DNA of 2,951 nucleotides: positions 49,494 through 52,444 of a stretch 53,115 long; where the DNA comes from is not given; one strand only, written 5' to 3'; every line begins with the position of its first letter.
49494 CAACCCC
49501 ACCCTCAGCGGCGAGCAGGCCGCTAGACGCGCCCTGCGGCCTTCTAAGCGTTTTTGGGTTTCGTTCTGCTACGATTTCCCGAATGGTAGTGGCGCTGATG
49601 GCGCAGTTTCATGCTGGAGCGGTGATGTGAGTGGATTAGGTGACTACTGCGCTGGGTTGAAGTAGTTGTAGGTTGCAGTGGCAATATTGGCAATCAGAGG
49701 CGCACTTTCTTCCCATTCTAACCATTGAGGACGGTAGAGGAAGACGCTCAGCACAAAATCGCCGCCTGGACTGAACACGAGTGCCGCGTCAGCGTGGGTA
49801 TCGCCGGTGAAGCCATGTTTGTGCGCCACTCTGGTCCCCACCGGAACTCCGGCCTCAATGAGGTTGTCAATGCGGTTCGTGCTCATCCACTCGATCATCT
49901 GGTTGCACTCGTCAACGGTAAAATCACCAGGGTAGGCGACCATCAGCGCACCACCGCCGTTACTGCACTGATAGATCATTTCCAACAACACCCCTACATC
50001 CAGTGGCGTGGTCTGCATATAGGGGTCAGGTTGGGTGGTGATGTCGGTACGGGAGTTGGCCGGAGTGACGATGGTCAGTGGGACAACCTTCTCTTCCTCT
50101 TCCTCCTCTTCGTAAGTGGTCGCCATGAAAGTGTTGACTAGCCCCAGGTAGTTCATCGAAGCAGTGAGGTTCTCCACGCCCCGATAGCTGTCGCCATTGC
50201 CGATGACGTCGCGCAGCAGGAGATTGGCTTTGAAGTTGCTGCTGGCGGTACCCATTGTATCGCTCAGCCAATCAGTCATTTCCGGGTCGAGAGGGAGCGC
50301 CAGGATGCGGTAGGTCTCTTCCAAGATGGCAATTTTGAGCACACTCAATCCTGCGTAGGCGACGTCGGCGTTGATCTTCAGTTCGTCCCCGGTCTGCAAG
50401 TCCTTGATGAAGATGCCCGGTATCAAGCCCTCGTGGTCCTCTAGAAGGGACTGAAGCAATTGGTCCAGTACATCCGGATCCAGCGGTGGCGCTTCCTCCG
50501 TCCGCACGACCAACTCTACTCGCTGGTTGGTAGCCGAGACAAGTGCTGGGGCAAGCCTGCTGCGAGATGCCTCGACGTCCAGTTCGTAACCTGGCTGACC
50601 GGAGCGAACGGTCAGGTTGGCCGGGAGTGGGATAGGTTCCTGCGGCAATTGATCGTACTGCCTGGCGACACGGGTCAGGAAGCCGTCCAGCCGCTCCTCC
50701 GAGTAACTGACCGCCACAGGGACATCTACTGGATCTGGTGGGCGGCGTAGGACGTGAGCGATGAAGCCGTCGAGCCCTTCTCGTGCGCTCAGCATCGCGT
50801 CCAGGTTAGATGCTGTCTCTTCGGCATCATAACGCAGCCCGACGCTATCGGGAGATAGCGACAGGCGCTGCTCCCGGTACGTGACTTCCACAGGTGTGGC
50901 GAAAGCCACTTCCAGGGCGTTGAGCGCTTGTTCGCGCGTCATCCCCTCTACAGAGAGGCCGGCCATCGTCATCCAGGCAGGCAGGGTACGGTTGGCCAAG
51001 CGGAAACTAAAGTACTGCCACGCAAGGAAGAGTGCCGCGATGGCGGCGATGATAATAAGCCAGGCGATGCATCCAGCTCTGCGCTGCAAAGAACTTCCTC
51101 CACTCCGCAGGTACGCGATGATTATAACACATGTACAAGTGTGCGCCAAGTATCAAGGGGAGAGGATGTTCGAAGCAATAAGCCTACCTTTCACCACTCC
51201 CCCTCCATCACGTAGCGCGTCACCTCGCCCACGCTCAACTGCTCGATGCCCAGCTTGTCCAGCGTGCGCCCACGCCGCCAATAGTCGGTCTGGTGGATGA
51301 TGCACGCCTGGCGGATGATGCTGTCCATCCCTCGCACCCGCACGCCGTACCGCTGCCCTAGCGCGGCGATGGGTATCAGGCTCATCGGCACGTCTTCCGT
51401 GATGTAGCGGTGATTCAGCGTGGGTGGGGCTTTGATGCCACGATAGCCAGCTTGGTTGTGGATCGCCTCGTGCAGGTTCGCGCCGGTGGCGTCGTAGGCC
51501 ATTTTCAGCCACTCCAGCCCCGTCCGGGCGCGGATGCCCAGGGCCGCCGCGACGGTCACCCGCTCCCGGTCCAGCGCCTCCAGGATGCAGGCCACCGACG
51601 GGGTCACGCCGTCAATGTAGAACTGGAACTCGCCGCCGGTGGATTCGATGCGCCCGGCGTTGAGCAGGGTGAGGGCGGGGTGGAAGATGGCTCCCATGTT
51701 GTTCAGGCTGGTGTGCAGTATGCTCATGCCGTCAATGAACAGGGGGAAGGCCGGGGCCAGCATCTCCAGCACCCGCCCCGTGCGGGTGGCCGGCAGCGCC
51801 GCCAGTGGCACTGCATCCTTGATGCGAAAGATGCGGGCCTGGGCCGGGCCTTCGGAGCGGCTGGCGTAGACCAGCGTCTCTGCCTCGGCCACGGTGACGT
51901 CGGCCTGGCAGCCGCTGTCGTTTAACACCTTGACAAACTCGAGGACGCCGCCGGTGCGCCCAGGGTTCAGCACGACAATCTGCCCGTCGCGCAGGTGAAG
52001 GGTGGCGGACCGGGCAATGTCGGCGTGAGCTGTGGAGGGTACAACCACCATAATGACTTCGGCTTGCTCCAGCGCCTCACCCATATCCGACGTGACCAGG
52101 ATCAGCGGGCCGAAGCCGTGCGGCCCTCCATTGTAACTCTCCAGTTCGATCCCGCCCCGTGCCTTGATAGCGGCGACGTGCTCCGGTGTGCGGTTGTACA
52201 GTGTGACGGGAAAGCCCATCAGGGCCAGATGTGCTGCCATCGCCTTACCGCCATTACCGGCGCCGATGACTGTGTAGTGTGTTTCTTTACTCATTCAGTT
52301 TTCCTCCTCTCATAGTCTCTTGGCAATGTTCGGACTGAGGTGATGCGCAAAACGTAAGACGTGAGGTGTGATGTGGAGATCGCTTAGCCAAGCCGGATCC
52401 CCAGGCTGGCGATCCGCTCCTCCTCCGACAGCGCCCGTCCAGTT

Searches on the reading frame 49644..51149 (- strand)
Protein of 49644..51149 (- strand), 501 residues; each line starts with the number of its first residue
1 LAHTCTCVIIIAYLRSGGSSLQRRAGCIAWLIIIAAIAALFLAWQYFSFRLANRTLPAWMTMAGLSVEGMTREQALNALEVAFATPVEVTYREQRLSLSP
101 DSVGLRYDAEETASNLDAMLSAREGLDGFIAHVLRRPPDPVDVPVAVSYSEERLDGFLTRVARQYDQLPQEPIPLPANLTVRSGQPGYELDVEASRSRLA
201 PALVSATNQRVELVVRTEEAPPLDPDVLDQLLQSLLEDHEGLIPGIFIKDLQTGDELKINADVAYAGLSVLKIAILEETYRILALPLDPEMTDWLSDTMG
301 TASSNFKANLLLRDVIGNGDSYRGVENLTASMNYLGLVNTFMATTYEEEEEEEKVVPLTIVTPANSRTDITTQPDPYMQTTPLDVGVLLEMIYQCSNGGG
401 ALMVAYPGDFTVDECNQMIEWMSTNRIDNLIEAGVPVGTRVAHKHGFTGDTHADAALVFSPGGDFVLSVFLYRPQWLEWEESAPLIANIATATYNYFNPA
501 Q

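Call 40: search_protein_families(library=pfam, proteins=[window:49644-51149:-], max_evalue=0.01)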
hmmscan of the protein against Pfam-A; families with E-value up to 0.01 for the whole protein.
window:49644-51149:- (501 aa): 2 families
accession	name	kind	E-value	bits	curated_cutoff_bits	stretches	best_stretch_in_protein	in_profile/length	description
PF13354.11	Beta-lactamase2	-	8.2e-17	61.7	22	1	324-470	99-213/214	Beta-lactamase enzyme family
PF12229.13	PG_binding_4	-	6.8e-06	26.7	22.1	1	99-211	4-116/117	Putative peptidoglycan binding domain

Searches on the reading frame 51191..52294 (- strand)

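Call 40: search_protein_families(library=pfam, proteins=[window:51191-52294:-], max_evalue=0.01)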
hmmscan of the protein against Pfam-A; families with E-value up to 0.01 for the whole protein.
window:51191-52294:- (367 aa): 9 families
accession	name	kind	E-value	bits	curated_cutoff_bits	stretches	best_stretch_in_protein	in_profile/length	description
PF02317.23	Octopine_DH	-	1.8e-46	158.3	30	1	191-333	4-149/150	NAD/NADP octopine/nopaline dehydrogenase, alpha-helical domain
PF01210.29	NAD_Gly3P_dh_N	-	4.6e-11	43.4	23.1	1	8-108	3-100/158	NAD-dependent glycerol-3-phosphate dehydrogenase N-terminus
PF03446.21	NAD_binding_2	-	1.9e-09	38.1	21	1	8-108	3-90/161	NAD binding domain of 6-phosphogluconate dehydrogenase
PF03807.23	F420_oxidored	-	1.5e-07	32.3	21.6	1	8-108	3-89/94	NADP oxidoreductase coenzyme F420-dependent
PF02558.23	ApbA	-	2.4e-07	30.9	22.2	1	8-108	2-97/150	Ketopantoate reductase PanE/ApbA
PF02826.25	2-Hacid_dh_C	-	3.9e-05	23.5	25.1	0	6-44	38-76/178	D-isomer specific 2-hydroxyacid dehydrogenase, NAD binding domain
PF01488.26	Shikimate_DH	-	0.00064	20.2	24.3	1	4-46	12-55/138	Shikimate / quinate 5-dehydrogenase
PF07991.19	KARI_N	-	0.0014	18.7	20.6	0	70-109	53-93/165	Acetohydroxy acid isomeroreductase, NADPH-binding domain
PF02737.24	3HCDH_N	-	0.0082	16.5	22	0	8-46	3-41/180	3-hydroxyacyl-CoA dehydrogenase, NAD binding domain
